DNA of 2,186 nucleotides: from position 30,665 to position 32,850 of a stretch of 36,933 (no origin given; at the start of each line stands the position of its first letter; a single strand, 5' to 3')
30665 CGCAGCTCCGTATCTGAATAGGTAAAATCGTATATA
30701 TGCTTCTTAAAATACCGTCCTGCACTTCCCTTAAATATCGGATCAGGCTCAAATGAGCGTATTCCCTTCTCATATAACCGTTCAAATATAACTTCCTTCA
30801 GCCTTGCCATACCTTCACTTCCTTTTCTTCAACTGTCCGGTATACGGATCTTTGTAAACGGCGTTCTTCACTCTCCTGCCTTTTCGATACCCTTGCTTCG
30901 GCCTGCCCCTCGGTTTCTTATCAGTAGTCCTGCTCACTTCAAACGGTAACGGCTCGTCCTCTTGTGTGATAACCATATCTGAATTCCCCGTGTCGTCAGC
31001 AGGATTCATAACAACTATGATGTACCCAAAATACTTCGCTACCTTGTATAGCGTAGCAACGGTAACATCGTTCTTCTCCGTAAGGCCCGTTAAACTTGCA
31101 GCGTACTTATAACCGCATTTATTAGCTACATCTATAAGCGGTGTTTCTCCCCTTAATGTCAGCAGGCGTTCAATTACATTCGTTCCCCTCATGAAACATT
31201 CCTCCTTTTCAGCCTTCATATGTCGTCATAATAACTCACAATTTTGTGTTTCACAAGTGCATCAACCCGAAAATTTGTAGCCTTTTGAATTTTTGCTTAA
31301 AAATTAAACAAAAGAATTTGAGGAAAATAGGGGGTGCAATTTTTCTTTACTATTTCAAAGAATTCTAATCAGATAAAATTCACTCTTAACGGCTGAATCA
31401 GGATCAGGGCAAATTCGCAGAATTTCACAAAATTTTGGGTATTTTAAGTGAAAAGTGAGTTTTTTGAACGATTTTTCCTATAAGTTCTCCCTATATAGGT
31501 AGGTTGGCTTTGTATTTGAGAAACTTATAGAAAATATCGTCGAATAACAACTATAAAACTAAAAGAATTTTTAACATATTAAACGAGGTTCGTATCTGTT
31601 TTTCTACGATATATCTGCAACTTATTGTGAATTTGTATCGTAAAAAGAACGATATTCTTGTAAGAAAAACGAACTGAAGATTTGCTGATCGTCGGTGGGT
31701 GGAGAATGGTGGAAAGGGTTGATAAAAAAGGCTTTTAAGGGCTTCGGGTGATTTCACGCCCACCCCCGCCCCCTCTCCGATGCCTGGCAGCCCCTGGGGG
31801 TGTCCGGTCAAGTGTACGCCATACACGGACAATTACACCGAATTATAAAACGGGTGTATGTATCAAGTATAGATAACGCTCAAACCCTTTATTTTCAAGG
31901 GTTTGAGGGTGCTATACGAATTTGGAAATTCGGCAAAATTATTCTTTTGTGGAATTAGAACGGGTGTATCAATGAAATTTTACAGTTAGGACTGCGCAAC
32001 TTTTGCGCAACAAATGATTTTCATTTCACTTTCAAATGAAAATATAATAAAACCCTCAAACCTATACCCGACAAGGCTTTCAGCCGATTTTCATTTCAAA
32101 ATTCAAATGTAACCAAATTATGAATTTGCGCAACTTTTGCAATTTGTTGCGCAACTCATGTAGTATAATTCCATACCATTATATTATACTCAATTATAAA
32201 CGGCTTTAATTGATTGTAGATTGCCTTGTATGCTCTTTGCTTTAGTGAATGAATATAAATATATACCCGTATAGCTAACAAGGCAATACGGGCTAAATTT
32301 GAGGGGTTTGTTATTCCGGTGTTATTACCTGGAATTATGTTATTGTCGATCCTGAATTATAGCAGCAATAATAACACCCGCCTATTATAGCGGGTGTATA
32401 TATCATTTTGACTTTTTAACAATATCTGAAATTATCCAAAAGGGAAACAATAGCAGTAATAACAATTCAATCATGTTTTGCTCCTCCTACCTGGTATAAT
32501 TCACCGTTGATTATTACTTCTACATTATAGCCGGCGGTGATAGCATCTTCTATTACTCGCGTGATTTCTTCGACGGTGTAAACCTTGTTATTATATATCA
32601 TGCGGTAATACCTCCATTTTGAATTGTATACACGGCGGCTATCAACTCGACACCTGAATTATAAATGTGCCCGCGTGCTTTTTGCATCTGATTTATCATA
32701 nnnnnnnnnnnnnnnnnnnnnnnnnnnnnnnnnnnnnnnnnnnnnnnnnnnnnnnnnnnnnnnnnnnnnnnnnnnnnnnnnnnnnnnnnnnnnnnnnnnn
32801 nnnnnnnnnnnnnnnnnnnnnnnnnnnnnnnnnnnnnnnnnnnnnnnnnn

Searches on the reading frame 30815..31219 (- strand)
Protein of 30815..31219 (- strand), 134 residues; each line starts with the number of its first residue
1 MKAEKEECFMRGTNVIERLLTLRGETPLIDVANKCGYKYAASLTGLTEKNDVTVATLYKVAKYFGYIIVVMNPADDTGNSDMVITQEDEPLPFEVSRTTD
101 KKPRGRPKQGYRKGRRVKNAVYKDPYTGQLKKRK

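Call 9: search_protein_families(library=pfam, proteins=[window:30815-31219:-], max_evalue=0.01)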
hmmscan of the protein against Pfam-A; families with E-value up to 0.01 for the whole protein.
window:30815-31219:- (134 aa): 0 families

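Call 11: find_related_loci(query=window:30815-31219:-, collection=viral_contigs, flank=6000)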
Query window:30815-31219:- (134 aa) in viral_contigs; peptide patterns used: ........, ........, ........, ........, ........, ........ (x = any residue, [..] = any of these).
11 stretches matched a pattern; 2 encode a relative of the query (tblastn E <= 1e-3); 2 distinct loci.
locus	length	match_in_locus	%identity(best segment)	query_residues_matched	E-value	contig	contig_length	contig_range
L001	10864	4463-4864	97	1-134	5e-87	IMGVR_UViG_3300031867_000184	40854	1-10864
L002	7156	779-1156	77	9-134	1e-67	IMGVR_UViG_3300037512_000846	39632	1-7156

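Call 13: search_protein_families(library=phrogs, proteins=[window:30815-31219:-], max_evalue=0.001)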
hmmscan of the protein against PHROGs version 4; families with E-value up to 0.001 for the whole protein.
window:30815-31219:- (134 aa): 0 families

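Call 22: find_homologous_proteins(query=window:30815-31219:-, max_evalue=0.001)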
Query window:30815-31219:- (134 aa): 16 proteins with E <= 0.001 among 21 candidates.
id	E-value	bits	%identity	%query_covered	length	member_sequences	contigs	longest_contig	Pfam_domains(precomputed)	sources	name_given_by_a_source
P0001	3.1e-74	265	97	93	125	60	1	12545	-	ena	-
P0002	8.8e-69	247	89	93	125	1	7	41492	-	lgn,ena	-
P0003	1.3e-63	230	83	93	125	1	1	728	-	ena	-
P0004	1.6e-63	230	77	99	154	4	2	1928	-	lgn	-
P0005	3.4e-62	226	79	93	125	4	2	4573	-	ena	-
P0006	7.1e-62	225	81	93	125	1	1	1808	-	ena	-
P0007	1.7e-61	223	77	93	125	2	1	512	-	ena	-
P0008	1.3e-60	221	80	93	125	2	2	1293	-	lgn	-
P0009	2.9e-60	220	76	93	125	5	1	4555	-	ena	-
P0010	3.2e-60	219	79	93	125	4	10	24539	-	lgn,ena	-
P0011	3.7e-60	219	78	93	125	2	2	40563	-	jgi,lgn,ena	jgi:hypothetical protein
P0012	5.1e-58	212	77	93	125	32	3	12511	-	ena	-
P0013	1.4e-57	211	78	93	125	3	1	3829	-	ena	-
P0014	2.3e-56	207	77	93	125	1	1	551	-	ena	-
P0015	3.9e-55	203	74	93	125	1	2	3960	-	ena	-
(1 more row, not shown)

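Call 23: find_encoding_contigs(protein=P0002, flank=6000, max_places=6)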
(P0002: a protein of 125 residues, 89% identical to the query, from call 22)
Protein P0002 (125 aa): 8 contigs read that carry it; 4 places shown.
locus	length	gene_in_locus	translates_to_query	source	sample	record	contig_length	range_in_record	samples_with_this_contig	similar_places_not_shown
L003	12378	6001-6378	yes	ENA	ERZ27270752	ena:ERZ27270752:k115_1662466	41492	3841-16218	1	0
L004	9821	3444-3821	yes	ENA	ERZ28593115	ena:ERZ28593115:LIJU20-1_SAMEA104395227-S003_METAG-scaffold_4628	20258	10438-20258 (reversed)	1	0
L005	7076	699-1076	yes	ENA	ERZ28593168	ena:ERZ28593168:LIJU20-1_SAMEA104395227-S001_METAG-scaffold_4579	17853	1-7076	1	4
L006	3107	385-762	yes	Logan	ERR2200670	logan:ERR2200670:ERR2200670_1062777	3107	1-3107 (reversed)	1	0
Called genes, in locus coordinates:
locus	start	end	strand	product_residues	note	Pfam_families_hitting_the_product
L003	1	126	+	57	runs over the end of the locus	-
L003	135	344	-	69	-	-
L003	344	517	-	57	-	-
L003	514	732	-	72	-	-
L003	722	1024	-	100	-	-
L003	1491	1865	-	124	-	-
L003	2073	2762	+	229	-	-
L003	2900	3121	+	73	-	-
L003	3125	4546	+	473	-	-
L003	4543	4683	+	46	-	-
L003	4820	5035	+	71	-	-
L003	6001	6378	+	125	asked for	-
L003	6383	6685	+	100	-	-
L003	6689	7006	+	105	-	-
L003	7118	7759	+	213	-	PF16677:GP3_package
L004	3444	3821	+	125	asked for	-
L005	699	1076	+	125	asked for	-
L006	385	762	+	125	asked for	-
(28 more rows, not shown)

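Call 24: find_encoding_contigs(protein=P0010, flank=6000, max_places=8)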
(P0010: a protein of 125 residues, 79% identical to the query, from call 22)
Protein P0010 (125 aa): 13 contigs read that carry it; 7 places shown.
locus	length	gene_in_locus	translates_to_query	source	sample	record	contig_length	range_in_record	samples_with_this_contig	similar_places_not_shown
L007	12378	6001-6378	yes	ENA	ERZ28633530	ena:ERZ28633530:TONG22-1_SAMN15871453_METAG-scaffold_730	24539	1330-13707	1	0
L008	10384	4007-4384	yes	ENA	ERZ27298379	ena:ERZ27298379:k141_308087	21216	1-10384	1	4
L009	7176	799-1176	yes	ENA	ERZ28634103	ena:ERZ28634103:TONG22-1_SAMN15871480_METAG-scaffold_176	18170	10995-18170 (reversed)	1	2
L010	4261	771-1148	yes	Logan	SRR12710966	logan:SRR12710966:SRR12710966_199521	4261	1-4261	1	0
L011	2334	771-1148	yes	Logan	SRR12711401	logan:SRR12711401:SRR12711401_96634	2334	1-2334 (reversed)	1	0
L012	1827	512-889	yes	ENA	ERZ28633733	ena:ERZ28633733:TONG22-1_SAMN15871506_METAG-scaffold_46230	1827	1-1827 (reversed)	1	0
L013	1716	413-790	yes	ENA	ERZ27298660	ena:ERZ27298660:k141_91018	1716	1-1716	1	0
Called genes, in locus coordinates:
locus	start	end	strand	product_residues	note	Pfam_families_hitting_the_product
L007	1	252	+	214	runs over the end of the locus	PF01507:PAPS_reduct (weak)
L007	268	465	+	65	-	-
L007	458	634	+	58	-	-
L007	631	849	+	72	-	-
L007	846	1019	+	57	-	-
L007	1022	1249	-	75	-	-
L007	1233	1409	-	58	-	-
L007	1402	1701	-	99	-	-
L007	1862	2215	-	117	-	-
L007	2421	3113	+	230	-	-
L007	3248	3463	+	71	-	-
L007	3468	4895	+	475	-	-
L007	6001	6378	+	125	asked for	-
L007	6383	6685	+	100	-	-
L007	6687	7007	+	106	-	-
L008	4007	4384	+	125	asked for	-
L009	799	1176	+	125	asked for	-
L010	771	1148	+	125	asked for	-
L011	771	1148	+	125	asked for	-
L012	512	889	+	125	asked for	-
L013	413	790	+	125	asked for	-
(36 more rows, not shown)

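Call 25: find_encoding_contigs(protein=P0011, flank=6000, max_places=4)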
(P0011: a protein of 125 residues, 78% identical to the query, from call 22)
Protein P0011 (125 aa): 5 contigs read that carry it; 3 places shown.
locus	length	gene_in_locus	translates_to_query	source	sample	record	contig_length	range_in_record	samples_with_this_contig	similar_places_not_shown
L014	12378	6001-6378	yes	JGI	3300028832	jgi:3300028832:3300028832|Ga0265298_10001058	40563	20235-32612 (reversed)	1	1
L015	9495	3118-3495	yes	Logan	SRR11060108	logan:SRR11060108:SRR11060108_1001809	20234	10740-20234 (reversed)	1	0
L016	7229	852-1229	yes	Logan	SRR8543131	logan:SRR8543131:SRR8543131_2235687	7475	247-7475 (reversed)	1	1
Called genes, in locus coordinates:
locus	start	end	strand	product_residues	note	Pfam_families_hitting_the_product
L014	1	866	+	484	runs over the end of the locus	PF08706:D5_N, PF19263:DUF5906 (weak)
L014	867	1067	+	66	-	-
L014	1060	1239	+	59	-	-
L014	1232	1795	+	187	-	-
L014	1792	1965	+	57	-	-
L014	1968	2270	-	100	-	-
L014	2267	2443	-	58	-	PF13240:Zn_Ribbon_1 (faint), PF13248:Zn_ribbon_3 (faint)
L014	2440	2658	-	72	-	-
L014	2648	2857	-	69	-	PF12728:HTH_17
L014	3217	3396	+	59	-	-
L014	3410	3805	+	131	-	-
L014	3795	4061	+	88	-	-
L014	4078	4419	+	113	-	-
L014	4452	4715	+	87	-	-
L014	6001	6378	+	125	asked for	-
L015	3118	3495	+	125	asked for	-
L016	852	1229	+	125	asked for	-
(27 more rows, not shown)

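Call 29: find_encoding_contigs(protein=P0012, flank=6000, max_places=3)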
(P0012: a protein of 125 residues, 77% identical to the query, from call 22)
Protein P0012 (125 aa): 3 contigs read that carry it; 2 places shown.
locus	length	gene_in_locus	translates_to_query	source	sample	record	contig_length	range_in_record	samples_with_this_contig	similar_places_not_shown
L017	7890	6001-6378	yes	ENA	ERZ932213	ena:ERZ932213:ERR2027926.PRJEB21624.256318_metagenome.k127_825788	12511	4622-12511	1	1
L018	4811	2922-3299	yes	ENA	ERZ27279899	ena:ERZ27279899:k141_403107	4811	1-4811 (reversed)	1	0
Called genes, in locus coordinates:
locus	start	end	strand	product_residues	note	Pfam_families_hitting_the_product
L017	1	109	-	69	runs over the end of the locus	-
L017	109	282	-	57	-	-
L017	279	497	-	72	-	-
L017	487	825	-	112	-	-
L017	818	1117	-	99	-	-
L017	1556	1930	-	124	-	-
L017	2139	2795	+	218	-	-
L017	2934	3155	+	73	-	-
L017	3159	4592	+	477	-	-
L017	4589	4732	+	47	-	-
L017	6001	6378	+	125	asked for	-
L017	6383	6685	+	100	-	-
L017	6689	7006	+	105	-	-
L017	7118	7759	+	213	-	PF16677:GP3_package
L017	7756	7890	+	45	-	?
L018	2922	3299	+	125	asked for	-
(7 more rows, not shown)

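Call 30: find_encoding_contigs(protein=P0005, flank=6000, max_places=2)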
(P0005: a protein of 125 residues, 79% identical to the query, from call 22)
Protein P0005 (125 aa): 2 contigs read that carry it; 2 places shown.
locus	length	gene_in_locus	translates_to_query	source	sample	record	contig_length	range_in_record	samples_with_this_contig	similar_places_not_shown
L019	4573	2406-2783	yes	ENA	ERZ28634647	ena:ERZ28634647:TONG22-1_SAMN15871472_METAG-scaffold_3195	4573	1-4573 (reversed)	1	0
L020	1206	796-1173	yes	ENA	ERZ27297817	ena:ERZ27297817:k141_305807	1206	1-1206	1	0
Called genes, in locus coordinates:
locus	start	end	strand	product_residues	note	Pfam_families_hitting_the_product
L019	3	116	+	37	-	?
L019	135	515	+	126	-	-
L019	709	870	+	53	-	-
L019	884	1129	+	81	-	-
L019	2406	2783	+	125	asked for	-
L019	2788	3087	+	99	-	-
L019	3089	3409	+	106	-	-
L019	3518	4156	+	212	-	PF16677:GP3_package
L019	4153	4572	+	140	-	?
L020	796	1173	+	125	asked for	-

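Call 31: find_encoding_contigs(protein=P0009, flank=6000, max_places=2)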
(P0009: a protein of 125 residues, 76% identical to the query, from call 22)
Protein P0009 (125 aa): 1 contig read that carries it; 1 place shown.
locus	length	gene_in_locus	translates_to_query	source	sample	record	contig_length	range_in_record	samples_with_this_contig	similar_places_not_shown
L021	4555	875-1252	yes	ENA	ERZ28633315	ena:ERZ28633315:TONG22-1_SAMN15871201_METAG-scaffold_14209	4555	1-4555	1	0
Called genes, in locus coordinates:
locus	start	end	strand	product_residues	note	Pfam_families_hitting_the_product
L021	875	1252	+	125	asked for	-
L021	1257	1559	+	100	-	-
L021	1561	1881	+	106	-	-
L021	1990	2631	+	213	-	PF16677:GP3_package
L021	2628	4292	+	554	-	PF22530:Terminase-T7_RNaseH-like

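Call 32: find_encoding_contigs(protein=P0015, flank=6000, max_places=2)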
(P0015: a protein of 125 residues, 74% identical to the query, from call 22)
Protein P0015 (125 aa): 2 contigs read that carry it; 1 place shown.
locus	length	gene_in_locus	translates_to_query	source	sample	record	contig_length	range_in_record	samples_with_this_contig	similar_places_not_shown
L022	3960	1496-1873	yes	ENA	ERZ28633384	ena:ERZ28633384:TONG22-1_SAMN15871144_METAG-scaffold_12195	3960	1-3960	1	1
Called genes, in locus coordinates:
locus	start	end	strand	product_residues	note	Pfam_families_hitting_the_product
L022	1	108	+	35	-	?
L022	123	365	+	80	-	-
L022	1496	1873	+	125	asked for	-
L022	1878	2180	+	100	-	-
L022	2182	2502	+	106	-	-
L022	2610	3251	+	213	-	PF16677:GP3_package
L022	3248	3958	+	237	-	?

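Call 33: find_encoding_contigs(protein=P0013, flank=6000, max_places=2)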
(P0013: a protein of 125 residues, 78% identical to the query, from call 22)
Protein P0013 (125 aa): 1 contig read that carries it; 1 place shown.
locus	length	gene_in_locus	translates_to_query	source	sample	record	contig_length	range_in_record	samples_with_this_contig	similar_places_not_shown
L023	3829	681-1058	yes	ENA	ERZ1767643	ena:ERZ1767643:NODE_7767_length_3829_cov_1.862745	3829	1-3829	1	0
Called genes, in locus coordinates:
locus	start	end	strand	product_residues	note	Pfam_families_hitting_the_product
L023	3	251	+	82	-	?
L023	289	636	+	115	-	-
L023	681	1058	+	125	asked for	-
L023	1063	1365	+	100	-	-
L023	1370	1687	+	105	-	-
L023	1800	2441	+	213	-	PF16677:GP3_package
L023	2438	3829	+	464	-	?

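Call 58: search_solved_structures(query=window:30815-31192:-, max_evalue=10)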
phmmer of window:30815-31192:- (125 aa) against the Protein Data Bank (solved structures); distinct sequences matched with E-value up to 10: 1.
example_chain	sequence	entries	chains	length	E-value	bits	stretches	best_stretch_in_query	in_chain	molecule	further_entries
9g2h_A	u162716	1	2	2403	1.7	11.7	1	5-91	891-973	Teneurin transmembrane protein 2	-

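Call 59: search_protein_families(library=ncbifam, proteins=[window:30815-31192:-], max_evalue=0.1)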
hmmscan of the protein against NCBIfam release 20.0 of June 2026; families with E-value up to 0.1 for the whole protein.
window:30815-31192:- (125 aa): 0 families

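Call 66: predict_structure(alignment_id=A3)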
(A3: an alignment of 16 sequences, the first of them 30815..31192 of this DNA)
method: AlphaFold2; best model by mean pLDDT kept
length: 125 residues; sequences in the alignment: 16
mean_pLDDT: 71.6   pTM: 0.52
mean pLDDT of the five models: 71.6, 68.4, 67.0, 64.4, 50.9
residues with pLDDT >= 90: 1; 70-90: 76; 50-70: 47; < 50: 1
segments of 3 or more residues with pLDDT < 50: none
pLDDT, mean of each block of 10 residues (from residue 1): 71 78 82 76 78 80 68 68 66 57 54 81 73
secondary structure, 60 per line:
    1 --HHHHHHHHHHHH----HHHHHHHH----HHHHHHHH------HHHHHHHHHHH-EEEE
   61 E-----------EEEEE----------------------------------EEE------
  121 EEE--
elements in order: H3-14 H19-26 H31-38 H45-55 E57-61 E73-77 E112-114 E121-123

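Call 71: fold_search(model_id=the predicted structure, library=pdb)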
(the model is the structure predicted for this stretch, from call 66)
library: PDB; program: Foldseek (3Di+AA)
matches with E <= 10: 55; with E <= 0.001: 0
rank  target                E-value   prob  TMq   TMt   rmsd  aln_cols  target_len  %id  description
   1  2wiu_D                3.2e-01  0.97  0.38  0.64   2.0        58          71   17  Mercury-modified bacterial persistence regulator hipBA (released 2009-07-28)
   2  2ofy_A                3.8e-01  0.96  0.38  0.55   1.9        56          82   23  Crystal structure of putative XRE-family transcriptional regulator from Rhodococcus sp. (released 2007-01-16)
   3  2ofy_B                4.9e-01  0.93  0.38  0.56   1.9        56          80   23  Crystal structure of putative XRE-family transcriptional regulator from Rhodococcus sp. (released 2007-01-16)
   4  3clc_A                8.0e-01  0.63  0.32  0.48   2.6        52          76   19  Crystal Structure of the Restriction-Modification Controller Protein C.Esp1396I Tetramer in Complex with its Natural 3 (released 2008-07-29)
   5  3ufd_F                9.0e-01  0.60  0.32  0.47   2.6        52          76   19  C.Esp1396I bound to its highest affinity operator site OM (released 2012-07-11)
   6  6wjh_B                9.6e-01  0.09  0.21  0.14  11.3       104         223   12  Crystal structure of MAGE-A11 bound to the PCF11 degron (released 2020-10-14)
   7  9iaq_A                1.1e+00  0.60  0.33  0.36   2.4        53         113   19  Arbitrium controls lysis-lysogeny through the activation of a small antirepressor protein in the majority of arbitrium (released 2026-01-14)
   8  5d4z_H                1.2e+00  0.54  0.35  0.41   2.7        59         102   19  Crystal structure of Repressor from Salmonella-temperate phage (released 2016-04-27)
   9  6wjh_D                1.3e+00  0.07  0.20  0.13  11.0        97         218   12  Crystal structure of MAGE-A11 bound to the PCF11 degron (released 2020-10-14)
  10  6xgt_C                1.6e+00  0.01  0.11  0.10  11.7        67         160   24  Crystal structure of cyanase from the thermophilic fungus Thermomyces lanuginosus (released 2021-01-27)
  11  6wjh_C                1.8e+00  0.06  0.21  0.14  11.0        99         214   12  Crystal structure of MAGE-A11 bound to the PCF11 degron (released 2020-10-14)
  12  6wjh_A                1.9e+00  0.06  0.21  0.13  10.6       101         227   11  Crystal structure of MAGE-A11 bound to the PCF11 degron (released 2020-10-14)
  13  5v5t_D                2.0e+00  0.35  0.34  0.15   3.2        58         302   16  Crystal structure of leucine-rich protein regulator, ElrR, from Enterococcus faecalis (released 2018-09-19)
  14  9iaq_B                2.1e+00  0.41  0.33  0.37   2.4        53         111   19  Arbitrium controls lysis-lysogeny through the activation of a small antirepressor protein in the majority of arbitrium (released 2026-01-14)
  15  9f9s_CN               2.1e+00  0.33  0.36  0.34   5.6        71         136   15  Yeast SDD1 Disome with Mbf1 (released 2024-12-04)
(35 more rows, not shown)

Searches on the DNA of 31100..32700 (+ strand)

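Call 4: search_rna_families(source=window, start=31100, end=32700, threshold=evalue, max_evalue=10)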
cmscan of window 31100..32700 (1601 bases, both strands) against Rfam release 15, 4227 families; matches with E-value up to 10: 12.
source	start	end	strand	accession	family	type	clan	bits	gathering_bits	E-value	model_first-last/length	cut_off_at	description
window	32376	32527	-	RF01457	rli22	Gene; sRNA;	CL00114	22.2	80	0.92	1-111/111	no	Listeria sRNA rli22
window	32370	32465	-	RF02450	ncr1175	Gene; sRNA;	-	22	60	0.37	1-110/110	no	Bacillus sRNA ncr1175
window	32360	32482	-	RF00121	MicC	Gene; sRNA;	-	21.5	90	2.7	1-123/123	no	MicC RNA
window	32368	32444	-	RF00513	Trp_leader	Cis-reg; leader;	-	20.3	41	0.4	1-100/100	no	Tryptophan operon leader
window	32448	32528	-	RF04352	Plastid-psbA-4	Cis-reg;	CL00153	19.9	56.8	2.8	1-61/61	no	Plastid-psbA-4 3UTR RNA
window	32220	32287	+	RF04007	mir-8489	Gene; miRNA;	-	18.4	99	1.8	1-90/90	no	mir-8489 microRNA precursor family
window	32265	32441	+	RF01464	rliA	Gene; sRNA;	-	16.7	50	1.9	1-224/224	no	Listeria sRNA rliA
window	32220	32287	-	RF04007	mir-8489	Gene; miRNA;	-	16.1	99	8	1-90/90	no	mir-8489 microRNA precursor family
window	31822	31868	-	RF00840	mir-374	Gene; miRNA;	-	15.7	54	9.6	1-71/71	no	mir-374 microRNA precursor family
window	31474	31534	-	RF04128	MIR8562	Gene; miRNA;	-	14.9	211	9.6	1-242/242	no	MIR8562 microRNA precursor family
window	31992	32122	-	RF03533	SQ1002_RNA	Gene; sRNA;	-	13.4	128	6.9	1-237/237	no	Clostridioides difficile sRNA SQ1002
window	31924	32051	-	RF04178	BTnc005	Gene; sRNA;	-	12.5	174.8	8.3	1-205/205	no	Bacteroides sRNA BTnc005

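Call 8: search_dna_similar(query=window:31220-32470:+, collection=phages, mode=distant, max_evalue=0.001)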
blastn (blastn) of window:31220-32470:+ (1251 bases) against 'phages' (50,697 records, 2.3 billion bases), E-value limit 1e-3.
No match.
